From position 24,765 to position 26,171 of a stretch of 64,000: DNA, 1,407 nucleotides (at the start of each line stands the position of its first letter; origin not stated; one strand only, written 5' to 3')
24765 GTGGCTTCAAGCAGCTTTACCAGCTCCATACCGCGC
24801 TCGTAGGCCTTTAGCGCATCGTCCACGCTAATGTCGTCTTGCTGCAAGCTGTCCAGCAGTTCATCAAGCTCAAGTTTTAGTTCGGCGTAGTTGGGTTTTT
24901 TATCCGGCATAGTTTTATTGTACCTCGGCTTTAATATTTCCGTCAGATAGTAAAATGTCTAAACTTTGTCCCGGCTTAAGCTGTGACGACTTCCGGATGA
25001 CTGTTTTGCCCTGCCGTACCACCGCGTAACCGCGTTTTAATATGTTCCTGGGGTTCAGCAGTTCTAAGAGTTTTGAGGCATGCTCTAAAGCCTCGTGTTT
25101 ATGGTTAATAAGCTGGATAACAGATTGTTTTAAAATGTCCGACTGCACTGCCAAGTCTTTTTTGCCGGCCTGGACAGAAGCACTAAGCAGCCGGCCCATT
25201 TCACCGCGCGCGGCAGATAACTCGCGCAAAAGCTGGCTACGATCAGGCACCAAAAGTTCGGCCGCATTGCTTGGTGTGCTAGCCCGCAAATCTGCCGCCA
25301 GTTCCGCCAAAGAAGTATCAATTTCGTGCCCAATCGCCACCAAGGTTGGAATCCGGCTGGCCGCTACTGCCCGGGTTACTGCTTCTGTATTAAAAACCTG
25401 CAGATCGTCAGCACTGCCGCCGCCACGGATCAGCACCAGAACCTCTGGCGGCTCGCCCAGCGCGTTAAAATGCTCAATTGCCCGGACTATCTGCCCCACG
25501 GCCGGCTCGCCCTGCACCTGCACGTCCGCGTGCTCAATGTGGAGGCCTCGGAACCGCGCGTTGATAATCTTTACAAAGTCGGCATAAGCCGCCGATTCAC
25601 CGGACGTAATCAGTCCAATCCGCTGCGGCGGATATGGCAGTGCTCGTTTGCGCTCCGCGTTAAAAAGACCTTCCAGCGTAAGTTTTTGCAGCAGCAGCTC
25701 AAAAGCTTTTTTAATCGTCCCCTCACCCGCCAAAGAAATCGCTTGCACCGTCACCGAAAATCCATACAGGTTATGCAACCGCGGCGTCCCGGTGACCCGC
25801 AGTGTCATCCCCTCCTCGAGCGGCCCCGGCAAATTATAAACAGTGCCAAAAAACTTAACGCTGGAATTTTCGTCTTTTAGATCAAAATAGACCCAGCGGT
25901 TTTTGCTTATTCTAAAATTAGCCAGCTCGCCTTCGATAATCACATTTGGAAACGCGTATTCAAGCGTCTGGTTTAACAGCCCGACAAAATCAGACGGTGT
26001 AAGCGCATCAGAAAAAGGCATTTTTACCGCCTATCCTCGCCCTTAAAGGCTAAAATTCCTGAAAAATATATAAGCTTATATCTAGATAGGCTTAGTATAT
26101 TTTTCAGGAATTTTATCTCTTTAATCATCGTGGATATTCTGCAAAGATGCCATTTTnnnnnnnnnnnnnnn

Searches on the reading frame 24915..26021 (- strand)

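Call 16: search_protein_families(library=pfam, proteins=[window:24915-26021:-], max_evalue=0.01)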
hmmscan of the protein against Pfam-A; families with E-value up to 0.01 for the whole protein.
window:24915-26021:- (368 aa): 3 families
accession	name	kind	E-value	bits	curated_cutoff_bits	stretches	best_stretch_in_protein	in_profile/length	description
PF02601.20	Exonuc_VII_L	-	3e-73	247.5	35.9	2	119-290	1-171/315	Exonuclease VII, large subunit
PF13742.12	tRNA_anti_2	-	2.3e-11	44.2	27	1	13-95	7-94/95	OB-fold nucleic acid binding domain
PF01336.31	tRNA_anti-codon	-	6.5e-05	23.2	27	1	27-96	1-73/75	OB-fold nucleic acid binding domain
